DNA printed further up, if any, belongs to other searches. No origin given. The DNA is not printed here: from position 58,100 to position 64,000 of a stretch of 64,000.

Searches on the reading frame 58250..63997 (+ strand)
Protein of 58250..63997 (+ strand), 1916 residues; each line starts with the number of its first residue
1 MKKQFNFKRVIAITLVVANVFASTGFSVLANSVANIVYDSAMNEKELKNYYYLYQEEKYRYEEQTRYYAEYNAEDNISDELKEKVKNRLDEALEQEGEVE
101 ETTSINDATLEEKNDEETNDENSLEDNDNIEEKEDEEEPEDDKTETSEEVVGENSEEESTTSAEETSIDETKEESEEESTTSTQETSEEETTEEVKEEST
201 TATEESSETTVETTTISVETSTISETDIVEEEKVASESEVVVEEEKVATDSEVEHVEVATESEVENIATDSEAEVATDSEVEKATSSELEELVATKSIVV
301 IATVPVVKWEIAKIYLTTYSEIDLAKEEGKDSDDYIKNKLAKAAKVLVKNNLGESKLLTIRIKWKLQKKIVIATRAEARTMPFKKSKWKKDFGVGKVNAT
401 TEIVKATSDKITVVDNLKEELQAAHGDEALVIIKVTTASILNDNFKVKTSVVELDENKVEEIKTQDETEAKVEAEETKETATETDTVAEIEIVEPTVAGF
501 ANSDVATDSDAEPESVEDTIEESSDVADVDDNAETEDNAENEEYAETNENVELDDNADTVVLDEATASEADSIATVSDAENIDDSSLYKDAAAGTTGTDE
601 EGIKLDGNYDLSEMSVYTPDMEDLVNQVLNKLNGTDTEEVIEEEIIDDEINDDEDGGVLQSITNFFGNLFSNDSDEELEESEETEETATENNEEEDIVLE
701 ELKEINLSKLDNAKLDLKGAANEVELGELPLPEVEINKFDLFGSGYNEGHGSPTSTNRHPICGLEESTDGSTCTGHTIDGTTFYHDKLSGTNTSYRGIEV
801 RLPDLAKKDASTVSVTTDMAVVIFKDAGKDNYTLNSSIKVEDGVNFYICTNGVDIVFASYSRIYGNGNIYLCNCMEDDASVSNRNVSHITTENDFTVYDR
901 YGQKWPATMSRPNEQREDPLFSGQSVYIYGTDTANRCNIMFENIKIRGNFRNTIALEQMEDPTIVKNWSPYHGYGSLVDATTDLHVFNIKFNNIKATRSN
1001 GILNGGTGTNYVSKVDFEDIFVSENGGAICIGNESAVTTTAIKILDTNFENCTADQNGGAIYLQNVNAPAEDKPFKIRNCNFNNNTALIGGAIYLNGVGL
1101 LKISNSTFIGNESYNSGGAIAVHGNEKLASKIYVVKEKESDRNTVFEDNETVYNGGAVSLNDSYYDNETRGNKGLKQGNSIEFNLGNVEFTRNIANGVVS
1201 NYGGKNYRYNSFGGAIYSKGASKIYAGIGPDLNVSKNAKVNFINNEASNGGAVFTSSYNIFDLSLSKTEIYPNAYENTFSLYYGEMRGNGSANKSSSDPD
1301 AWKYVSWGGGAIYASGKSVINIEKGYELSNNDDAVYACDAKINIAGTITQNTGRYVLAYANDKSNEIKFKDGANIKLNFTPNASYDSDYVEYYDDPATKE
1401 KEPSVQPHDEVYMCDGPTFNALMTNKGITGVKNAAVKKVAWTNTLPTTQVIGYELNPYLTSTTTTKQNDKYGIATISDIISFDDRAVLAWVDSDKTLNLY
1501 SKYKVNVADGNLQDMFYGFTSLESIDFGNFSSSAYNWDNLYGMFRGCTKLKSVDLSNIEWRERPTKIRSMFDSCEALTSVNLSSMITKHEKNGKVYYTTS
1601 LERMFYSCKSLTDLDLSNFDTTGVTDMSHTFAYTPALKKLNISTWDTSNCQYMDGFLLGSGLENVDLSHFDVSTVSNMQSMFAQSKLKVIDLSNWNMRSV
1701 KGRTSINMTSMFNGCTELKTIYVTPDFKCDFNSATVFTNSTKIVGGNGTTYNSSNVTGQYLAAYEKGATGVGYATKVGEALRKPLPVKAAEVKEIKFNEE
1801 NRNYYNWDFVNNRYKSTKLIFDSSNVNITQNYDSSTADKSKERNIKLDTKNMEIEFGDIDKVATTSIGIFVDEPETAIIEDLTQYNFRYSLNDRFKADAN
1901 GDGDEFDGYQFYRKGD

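Call 17: search_protein_families(library=pfam, proteins=[window:58250-63997:+], max_evalue=0.01)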
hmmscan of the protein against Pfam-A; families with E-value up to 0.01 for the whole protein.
window:58250-63997:+ (1916 aa): 3 families
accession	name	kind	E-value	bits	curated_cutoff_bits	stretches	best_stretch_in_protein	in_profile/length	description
PF03382.20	DUF285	-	1.2e-23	83.5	25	1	1599-1719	1-114/120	Mycoplasma protein of unknown function, DUF285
PF02415.23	Chlam_PMP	-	2.5e-07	30.7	20.6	0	1105-1121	1-17/19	Chlamydia polymorphic membrane protein (Chlamydia_PMP) repeat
PF13855.12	LRR_8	-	0.00078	19.6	27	0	1604-1643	20-57/61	Leucine rich repeat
